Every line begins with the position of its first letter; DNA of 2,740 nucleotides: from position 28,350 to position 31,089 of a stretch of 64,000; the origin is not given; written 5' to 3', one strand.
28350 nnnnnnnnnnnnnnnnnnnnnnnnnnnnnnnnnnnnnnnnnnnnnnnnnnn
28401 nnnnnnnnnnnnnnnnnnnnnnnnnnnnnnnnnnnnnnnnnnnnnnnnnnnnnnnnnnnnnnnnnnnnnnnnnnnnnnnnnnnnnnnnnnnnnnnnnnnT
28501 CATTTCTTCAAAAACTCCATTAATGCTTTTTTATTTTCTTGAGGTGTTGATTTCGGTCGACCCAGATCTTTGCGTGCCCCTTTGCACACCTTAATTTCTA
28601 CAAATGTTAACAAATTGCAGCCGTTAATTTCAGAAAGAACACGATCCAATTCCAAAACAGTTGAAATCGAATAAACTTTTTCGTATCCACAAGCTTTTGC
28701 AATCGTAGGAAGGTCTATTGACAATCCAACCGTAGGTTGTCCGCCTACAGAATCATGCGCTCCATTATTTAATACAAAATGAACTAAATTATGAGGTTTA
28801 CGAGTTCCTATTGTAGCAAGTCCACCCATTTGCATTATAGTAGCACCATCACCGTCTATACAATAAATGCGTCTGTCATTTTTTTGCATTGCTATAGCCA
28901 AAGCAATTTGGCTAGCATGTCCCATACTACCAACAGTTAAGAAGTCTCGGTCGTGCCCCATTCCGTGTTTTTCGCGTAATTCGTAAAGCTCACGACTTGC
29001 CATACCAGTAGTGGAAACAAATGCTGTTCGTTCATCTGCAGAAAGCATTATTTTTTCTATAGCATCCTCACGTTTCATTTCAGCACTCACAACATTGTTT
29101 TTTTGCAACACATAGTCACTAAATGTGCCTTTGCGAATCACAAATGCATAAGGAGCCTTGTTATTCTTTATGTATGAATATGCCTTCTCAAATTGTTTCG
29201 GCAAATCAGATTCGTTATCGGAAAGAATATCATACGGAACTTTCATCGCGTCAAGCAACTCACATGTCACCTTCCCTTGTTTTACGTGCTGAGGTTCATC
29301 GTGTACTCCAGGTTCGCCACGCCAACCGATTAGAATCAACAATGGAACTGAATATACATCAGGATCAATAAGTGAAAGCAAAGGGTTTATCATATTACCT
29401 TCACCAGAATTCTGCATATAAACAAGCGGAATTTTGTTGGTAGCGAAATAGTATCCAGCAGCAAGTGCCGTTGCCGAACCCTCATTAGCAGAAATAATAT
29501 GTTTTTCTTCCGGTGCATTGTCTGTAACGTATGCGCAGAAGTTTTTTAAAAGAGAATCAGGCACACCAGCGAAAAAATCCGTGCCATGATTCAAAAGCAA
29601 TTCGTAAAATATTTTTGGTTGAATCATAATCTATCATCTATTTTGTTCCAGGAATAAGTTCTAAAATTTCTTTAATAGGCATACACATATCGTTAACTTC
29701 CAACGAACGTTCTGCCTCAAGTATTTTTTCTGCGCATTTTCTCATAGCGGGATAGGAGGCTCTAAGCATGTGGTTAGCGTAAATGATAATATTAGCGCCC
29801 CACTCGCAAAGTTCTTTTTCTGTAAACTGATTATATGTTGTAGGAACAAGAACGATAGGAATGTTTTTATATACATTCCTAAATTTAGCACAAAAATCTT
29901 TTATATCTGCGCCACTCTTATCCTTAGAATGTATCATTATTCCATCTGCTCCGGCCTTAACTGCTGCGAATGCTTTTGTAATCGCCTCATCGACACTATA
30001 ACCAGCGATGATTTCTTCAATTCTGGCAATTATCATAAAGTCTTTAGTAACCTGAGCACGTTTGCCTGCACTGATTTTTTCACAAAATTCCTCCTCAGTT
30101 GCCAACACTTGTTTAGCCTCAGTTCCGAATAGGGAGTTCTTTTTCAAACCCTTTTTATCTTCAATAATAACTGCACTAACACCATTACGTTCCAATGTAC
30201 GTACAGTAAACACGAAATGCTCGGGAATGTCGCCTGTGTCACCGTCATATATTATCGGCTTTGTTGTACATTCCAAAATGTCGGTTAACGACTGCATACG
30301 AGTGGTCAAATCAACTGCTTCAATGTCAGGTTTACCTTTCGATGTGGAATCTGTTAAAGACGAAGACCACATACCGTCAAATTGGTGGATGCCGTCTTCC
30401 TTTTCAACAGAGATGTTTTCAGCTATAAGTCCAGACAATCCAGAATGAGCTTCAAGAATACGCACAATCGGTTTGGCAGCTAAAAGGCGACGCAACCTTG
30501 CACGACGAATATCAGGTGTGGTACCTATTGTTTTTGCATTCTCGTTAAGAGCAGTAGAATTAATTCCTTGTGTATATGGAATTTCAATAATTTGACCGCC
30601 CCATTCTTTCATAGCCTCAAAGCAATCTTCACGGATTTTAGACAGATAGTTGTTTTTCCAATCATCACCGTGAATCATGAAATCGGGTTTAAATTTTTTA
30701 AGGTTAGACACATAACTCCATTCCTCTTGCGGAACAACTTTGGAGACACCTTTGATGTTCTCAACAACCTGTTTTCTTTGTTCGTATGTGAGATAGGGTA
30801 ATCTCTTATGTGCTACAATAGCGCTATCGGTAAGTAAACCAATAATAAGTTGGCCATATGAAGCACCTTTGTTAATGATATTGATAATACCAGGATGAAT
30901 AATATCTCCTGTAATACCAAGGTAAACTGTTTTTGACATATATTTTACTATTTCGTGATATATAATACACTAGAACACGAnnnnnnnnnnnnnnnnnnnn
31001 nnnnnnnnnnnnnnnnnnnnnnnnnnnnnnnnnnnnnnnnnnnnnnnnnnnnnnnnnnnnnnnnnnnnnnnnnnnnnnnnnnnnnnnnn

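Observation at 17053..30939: Two diverged PEP-mutase / phosphonopyruvate-decarboxylase pairs in one operon, neither with an AEP transaminase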

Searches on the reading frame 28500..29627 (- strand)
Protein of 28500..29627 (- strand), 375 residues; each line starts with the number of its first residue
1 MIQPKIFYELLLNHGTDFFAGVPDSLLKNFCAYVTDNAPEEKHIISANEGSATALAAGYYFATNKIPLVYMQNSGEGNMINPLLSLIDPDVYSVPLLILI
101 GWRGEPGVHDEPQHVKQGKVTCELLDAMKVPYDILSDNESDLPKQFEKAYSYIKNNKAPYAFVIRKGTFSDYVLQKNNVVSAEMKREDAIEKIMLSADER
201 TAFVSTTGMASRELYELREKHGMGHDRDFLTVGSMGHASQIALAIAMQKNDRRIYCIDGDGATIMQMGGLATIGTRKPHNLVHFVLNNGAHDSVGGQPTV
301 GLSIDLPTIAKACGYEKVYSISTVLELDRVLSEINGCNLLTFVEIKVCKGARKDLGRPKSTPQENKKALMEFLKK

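Call 4: search_protein_families(library=pfam, proteins=[window:28500-29627:-])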
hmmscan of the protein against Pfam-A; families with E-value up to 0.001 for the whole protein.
window:28500-29627:- (375 aa): 2 families
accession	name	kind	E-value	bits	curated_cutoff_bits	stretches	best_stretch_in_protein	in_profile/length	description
PF02775.26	TPP_enzyme_C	-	5e-15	56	21.9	1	231-344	26-150/151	Thiamine pyrophosphate enzyme, C-terminal TPP binding domain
PF02776.23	TPP_enzyme_N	-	3.3e-13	49.9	26.8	1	6-117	6-111/119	Thiamine pyrophosphate enzyme, N-terminal TPP binding domain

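Call 8: search_protein_families(library=ncbifam, proteins=[window:28500-29627:-])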
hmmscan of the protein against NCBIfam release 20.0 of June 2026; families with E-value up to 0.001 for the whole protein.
window:28500-29627:- (375 aa): 27 families (the best 25 are shown)
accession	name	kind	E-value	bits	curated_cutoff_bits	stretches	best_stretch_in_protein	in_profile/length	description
TIGR03297.1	Ppyr-DeCO2ase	equivalog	3.3e-153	509.9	312.5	1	15-373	1-360/360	phosphonopyruvate decarboxylase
TIGR03846.1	sulfopy_beta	equivalog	1.5e-32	113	221.5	1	186-351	1-160/182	sulfopyruvate decarboxylase subunit beta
TIGR03845.1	sulfopyru_alph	equivalog_domain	2.4e-23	82.8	147.95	1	7-166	4-157/160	sulfopyruvate decarboxylase subunit alpha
NF004813.0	PRK06163.1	equivalog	5.1e-23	81.8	240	1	182-332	11-157/202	hypothetical protein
TIGR00118.1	acolac_lg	equivalog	2.3e-08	33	538.35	1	177-291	354-467/557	biosynthetic-type acetolactate synthase large subunit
NF005860.0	PRK07789.1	equivalog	7.1e-08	31.2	881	0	231-276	448-493/615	acetolactate synthase large subunit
NF006016.1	PRK08155.1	equivalog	2.4e-07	29.6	870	0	227-289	400-464/554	acetolactate synthase large subunit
NF004710.0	PRK06048.1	equivalog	5.7e-07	28.4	976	0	226-290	404-470/561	acetolactate synthase large subunit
NF006524.0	PRK08978.1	equivalog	9.2e-07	27.5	738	0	228-277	393-445/548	acetolactate synthase 2 catalytic subunit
NF005485.1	PRK07092.1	equivalog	3.7e-06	26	493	0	178-293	342-455/523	benzoylformate decarboxylase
NF005228.0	PRK06725.1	equivalog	4.4e-06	25.2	991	0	222-288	409-477/571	acetolactate synthase large subunit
NF005760.0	PRK07586.1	equivalog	1.2e-05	24.5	363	1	176-291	329-442/514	acetolactate synthase large subunit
NF009122.0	PRK12474.1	subfamily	1.3e-05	24.2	835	1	188-277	344-432/518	hypothetical protein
NF005364.0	PRK06882.1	equivalog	1.5e-05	23.7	1083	0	13-104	16-104/574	acetolactate synthase 3 large subunit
NF006052.0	PRK08199.1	subfamily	1.8e-05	23.2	539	1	231-291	413-472/559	thiamine pyrophosphate protein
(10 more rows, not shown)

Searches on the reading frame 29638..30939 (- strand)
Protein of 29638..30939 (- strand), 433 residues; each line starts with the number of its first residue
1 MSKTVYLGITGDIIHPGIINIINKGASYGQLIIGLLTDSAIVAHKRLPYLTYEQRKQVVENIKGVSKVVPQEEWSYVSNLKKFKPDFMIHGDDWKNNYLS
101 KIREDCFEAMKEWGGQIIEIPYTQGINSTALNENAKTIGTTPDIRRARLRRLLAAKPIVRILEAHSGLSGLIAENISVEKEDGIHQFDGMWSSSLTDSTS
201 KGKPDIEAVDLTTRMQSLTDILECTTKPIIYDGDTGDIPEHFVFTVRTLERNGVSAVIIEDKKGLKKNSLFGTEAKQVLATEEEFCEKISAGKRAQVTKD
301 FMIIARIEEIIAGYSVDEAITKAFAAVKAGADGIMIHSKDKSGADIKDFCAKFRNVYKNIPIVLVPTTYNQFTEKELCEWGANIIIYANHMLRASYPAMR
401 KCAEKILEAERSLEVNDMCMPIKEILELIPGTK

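Call 4: search_protein_families(library=pfam, proteins=[window:29638-30939:-])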
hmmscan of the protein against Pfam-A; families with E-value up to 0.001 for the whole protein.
window:29638-30939:- (433 aa): 2 families
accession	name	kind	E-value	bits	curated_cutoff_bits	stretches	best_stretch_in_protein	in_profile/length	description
PF13714.12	PEP_mutase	-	2.1e-51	175.3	31.5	1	149-407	1-240/240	Phosphoenolpyruvate phosphomutase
PF01467.32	CTP_transf_like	-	1.9e-11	44.7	21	1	12-130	7-129/133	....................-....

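Call 19: find_encoding_contigs(protein=window:29638-30939:-, flank=10000, max_places=8)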
Protein window:29638-30939:- (433 aa): 7 contigs read that carry it; 3 places shown.
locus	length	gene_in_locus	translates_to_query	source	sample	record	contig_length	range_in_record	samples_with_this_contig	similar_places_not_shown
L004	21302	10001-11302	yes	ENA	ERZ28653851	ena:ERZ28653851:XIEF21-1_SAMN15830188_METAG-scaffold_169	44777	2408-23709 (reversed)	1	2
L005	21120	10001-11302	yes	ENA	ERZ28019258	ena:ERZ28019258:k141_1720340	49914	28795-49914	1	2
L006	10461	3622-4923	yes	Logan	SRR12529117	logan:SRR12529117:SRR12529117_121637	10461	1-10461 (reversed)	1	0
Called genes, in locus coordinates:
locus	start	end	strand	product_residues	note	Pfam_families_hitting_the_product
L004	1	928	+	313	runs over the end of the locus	PF00248:Aldo_ket_red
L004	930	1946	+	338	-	PF00456:Transketolase_N, PF09364:XFP_N (faint), PF13292:DXP_synthase_N (weak), PF00676:E1_dh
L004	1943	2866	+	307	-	PF02779:Transket_pyr, PF02780:Transketolase_C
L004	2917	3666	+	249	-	PF04991:LicD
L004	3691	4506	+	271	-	PF04991:LicD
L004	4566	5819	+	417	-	PF04932:Wzy_C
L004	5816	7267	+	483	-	PF01943:Polysacc_synt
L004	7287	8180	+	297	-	PF04991:LicD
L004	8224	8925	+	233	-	PF01128:IspD, PF12804:NTP_transf_3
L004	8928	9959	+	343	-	PF01073:3Beta_HSD, PF01370:Epimerase, PF02719:Polysacc_synt_2, PF07993:NAD_binding_4, PF13460:NAD_binding_10 (weak), PF16363:GDP_Man_Dehyd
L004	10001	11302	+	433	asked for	PF01467:CTP_transf_like, PF13714:PEP_mutase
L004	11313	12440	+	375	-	PF02776:TPP_enzyme_N, PF02775:TPP_enzyme_C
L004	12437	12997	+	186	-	-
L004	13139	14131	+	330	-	PF00106:adh_short (faint), PF01073:3Beta_HSD (weak), PF01370:Epimerase, PF02719:Polysacc_synt_2 (weak), PF04321:RmlD_sub_bind (weak), PF16363:GDP_Man_Dehyd, PF07993:NAD_binding_4 (weak)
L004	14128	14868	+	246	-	PF20202:DUF6564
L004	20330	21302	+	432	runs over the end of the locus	PF01467:CTP_transf_like, PF13714:PEP_mutase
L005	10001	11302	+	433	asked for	PF01467:CTP_transf_like, PF13714:PEP_mutase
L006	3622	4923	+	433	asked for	PF01467:CTP_transf_like, PF13714:PEP_mutase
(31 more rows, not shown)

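Call 78: search_protein_families(library=ncbifam, proteins=[window:29638-30939:-], max_evalue=0.00001)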
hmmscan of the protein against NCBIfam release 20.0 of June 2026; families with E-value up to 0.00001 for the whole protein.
window:29638-30939:- (433 aa): 7 families
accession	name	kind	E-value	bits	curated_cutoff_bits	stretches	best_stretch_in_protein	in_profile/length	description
TIGR02320.1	PEP_mutase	equivalog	7.1e-118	392.7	319.55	1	149-432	1-283/284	phosphoenolpyruvate mutase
TIGR02321.1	Pphn_pyruv_hyd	equivalog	1.8e-42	145.4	374.4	1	168-428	17-275/290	phosphonopyruvate hydrolase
TIGR02317.1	prpB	equivalog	2.1e-24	86.2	354.4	1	146-411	2-252/285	methylisocitrate lyase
NF008455.0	PRK11320.1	equivalog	8.1e-20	71.2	353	1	198-409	52-257/295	methylisocitrate lyase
TIGR01518.1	g3p_cytidyltrns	equivalog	1e-15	57.9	165.4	1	10-132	6-122/125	glycerol-3-phosphate cytidylyltransferase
TIGR02319.1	CPEP_Pphonmut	equivalog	1.6e-13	50.5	420.05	1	192-415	43-260/294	carboxyvinyl-carboxyphosphonate phosphorylmutase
TIGR02199.1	rfaE_dom_II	equivalog_domain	2.7e-12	46.7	181.5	1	11-134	20-141/144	D-glycero-beta-D-manno-heptose 1-phosphate adenylyltransferase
